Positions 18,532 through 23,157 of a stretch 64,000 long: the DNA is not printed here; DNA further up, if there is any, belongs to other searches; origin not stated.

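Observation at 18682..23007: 1441-aa secreted giant protein with nine or more Cys-framed Asp-rich '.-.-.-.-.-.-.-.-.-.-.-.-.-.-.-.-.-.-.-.' repeats, directly upstream of and co-directional with the type IV pilus locus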

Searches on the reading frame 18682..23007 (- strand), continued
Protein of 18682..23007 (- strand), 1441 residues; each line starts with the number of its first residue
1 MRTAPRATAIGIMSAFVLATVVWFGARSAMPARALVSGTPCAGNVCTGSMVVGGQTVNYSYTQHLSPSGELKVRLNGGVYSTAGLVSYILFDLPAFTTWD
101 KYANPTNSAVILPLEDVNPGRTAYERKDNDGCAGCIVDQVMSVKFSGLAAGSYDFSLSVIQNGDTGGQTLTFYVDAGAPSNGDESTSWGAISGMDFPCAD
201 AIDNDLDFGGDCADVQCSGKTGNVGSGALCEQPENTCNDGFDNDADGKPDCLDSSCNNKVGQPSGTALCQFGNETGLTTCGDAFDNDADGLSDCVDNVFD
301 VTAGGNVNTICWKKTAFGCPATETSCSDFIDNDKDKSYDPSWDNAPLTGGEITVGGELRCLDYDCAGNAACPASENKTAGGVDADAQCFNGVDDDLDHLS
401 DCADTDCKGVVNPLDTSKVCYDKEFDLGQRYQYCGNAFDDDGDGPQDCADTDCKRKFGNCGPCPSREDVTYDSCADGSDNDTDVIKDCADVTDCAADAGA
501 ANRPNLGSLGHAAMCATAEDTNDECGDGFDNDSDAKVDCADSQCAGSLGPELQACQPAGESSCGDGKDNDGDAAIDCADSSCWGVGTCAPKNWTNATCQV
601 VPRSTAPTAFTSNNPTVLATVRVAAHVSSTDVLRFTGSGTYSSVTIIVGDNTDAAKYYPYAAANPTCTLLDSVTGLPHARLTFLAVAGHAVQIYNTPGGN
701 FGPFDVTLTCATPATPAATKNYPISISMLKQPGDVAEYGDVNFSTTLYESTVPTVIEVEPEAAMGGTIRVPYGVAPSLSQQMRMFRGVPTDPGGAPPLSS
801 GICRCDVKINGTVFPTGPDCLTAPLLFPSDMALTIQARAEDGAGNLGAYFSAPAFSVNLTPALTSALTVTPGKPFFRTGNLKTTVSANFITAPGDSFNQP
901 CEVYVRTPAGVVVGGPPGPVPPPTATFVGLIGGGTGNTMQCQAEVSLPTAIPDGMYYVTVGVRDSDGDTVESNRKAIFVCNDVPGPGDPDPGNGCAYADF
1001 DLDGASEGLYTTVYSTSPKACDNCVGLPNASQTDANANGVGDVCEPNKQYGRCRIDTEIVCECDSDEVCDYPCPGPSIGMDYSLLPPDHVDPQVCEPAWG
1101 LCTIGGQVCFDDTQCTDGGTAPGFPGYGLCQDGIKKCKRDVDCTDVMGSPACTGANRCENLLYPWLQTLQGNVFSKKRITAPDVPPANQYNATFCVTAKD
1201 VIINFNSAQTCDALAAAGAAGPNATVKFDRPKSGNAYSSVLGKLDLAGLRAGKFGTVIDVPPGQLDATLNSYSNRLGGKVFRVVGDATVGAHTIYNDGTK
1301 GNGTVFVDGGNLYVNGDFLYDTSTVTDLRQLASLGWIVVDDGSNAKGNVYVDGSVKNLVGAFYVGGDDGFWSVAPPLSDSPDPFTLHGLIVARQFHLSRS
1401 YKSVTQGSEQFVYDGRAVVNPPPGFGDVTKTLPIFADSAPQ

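Call 19: find_encoding_contigs(protein=P0064, flank=10000, max_places=1)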
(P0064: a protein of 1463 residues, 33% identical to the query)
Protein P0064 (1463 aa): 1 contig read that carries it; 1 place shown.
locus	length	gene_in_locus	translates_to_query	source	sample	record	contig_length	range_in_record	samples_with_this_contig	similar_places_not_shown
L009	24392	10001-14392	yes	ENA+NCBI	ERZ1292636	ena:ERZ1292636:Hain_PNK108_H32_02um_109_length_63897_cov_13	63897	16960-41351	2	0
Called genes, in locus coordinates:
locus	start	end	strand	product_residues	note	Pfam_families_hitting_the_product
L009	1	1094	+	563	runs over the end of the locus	PF05970:PIF1, PF13245:AAA_19, PF13401:AAA_22 (weak), PF13604:AAA_30, PF21530:Pif1_2B_dom (weak), PF14493:HTH_40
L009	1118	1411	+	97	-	PF01541:GIY-YIG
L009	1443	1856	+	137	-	PF00075:RNase_H, PF13456:RVT_3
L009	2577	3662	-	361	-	-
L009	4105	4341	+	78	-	-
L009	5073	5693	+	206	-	-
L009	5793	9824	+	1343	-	PF11617:Cu-binding_MopE (faint), PF02838:Glyco_hydro_20b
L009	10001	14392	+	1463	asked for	-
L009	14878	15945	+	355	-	PF11104:PilM_2, PF14450:FtsA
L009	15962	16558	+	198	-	-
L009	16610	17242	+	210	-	-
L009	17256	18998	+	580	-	PF05157:MshEN, PF00437:T2SSE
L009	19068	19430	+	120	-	PF00072:Response_reg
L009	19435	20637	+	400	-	PF28597:T2SSF_N, PF00482:T2SSF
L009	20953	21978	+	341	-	PF02449:Glyco_hydro_42 (faint)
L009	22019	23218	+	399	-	PF00085:Thioredoxin (weak), PF02683:DsbD_TM (weak)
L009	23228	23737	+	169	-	-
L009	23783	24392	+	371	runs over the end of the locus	PF13439:Glyco_transf_4, PF20706:GT4-conflict, PF13579:Glyco_trans_4_4, PF00534:Glycos_transf_1, PF13692:Glyco_trans_1_4, PF13524:Glyco_trans_1_2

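Call 23: find_related_loci(query=A1, collection=genome_contigs, flank=10000)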
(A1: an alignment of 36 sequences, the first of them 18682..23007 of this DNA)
Query A1 (1441 aa) in genome_contigs; peptide patterns used: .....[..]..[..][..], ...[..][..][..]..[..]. (x = any residue, [..] = any of these).
599 stretches matched a pattern (row limit reached: there are more); 322 encode a relative of the query (tblastn E <= 1e-3); the best 80 are kept; 79 distinct loci.
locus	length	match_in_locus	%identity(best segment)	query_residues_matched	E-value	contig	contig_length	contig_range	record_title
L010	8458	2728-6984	62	30-1438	0e+0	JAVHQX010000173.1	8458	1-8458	MAG: Patescibacteria group bacterium isolate WB02no13_65_8 NODE_4952_length_8458_cov_4.703082, whole genome shotgun sequ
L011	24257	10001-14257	51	33-1440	0e+0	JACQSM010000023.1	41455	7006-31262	MAG: Candidatus Uhrbacteria bacterium isolate NC_groundwater_1385_Ag_S-0.2um_61_26 S_p2_S4_coassembly_k141_706433, whole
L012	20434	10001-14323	46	1-1438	0e+0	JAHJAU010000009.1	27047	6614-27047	MAG: Patescibacteria group bacterium isolate Modern_marine.mb.227 Modern_marine.mb.227_k141_203703, whole genome shotgun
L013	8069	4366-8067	51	12-1252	0e+0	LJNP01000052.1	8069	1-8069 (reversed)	MAG: Parcubacteria bacterium SG8_24 WOR_8-12_12360, whole genome shotgun sequence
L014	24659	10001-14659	42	7-1440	0e+0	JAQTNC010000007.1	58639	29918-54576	MAG: Patescibacteria group bacterium isolate STA_55 NODE_1026_length_58639_cov_6.745368_Sandtown_A, whole genome shotgun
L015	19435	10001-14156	55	1-1438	0e+0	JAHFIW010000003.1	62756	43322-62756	MAG: bacterium isolate nzgw371 NODE_528_length_62757_cov_3.918018, whole genome shotgun sequence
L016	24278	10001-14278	49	6-1438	0e+0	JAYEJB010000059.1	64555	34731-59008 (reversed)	MAG: Patescibacteria group bacterium isolate MAG175 MAG175_59, whole genome shotgun sequence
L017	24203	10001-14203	34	4-1435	0e+0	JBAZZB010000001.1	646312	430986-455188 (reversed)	MAG: Patescibacteria group bacterium isolate SO_2017_GW1_96 NODE_66_length_646312_cov_1.892521_OW334_2017, whole genome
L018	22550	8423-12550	33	31-1435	0e+0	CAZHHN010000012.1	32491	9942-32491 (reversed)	MAG TPA_asm: uncultured Gammaproteobacteria bacterium isolate SRP193066_co2_114 genome assembly, contig: NODE_697_length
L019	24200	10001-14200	33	3-1439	9e-169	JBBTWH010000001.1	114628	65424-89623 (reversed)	MAG: Patescibacteria group bacterium isolate H41-bin254_1 H41_bin254_1_000000000001, whole genome shotgun sequence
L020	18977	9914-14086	33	8-1435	4e-161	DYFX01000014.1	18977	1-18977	MAG TPA_asm: Candidatus Paceibacter sp. isolate BE2011_4_66_9 Afr_mines_BE2011_856_length_18977_cov_3_231159, whole geno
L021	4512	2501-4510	48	12-627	2e-156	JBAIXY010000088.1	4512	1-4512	MAG: Vicinamibacterales bacterium isolate bin_279 c_000028372791, whole genome shotgun sequence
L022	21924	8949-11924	35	6-1048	3e-151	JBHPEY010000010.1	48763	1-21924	Nanoarchaeota archaeon isolate SAG AM-311-I03 NODE_10_length_48763_cov_28.928061, whole genome shotgun sequence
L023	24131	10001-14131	33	27-1435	0e+0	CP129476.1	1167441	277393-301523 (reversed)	MAG: Patescibacteria group bacterium isolate cMAG.20 chromosome, complete genome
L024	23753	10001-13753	33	191-1435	2e-170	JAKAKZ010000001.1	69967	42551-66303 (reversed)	MAG: bacterium isolate WY5.bin104 NODE_579_length_69967_cov_1.736111, whole genome shotgun sequence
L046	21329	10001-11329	35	234-1441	8e-41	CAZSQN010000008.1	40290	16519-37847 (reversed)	MAG TPA_asm: uncultured Gammaproteobacteria bacterium isolate binchicken_co125_790 genome assembly, contig: NODE_1915_le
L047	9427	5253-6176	34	1110-1441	5e-40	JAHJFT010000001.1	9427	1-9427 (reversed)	MAG: Patescibacteria group bacterium isolate Modern_marine_glass_biofilm.mb.42 Modern_marine_glas.mb.42_k141_8496, whole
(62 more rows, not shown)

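Call 78: search_solved_structures(query=A1, max_evalue=1, show_alignments=0)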
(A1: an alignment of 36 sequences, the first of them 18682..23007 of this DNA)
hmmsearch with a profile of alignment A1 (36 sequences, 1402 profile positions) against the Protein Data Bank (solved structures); distinct sequences matched with E-value up to 1: 8.
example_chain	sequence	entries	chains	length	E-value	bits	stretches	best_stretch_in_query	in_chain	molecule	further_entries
7plp_A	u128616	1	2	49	5.7e-06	27.6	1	538-570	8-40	Teneurin-4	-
3fby_A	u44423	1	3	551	1.9e-05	25.9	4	984-1013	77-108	Cartilage oligomeric matrix protein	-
7ban_A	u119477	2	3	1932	0.00081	20.5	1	540-570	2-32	Teneurin-4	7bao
7bam_A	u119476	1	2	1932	0.00081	20.5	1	540-570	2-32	Teneurin-4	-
6cmx_A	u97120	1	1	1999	0.0012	19.9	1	512-570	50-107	Teneurin-2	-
8fia_A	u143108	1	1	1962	0.0018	19.3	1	541-578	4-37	Teneurin-m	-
1ux6_A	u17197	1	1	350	0.21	12.5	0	985-1013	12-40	THROMBOSPONDIN-1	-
6vhh_A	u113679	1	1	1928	0.3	11.9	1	541-570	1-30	Teneurin-2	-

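Call 80: find_encoding_contigs(protein=window:18682-23007:-, flank=2000, max_places=2)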
Protein window:18682-23007:- (1441 aa): no gene with exactly this product is on record in the collection.

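Call 95: search_protein_families(library=pfam, proteins=[P0087], max_evalue=1)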
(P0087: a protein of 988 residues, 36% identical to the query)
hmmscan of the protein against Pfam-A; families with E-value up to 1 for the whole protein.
P0087 (988 aa): 1 family
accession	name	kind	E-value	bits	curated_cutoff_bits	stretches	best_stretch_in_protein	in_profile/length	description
PF23981.1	DUF7305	-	2.1e-20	73.8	27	1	769-920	31-181/185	Domain of unknown function (DUF7305)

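Call 97: find_encoding_contigs(protein=P0087, flank=6000, max_places=1)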
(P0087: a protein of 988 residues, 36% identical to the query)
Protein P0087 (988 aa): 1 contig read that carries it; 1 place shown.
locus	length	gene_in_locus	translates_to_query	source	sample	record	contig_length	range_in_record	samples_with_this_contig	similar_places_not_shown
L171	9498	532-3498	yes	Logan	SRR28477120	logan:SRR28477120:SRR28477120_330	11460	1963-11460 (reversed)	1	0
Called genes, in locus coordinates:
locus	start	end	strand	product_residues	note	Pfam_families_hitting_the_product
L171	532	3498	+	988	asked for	PF23981:DUF7305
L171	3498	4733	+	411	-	-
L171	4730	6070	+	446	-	-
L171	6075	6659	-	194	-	-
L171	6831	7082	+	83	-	PF00462:Glutaredoxin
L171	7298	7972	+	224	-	PF00027:cNMP_binding (weak), PF13545:HTH_Crp_2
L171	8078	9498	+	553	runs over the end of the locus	PF01136:Peptidase_U32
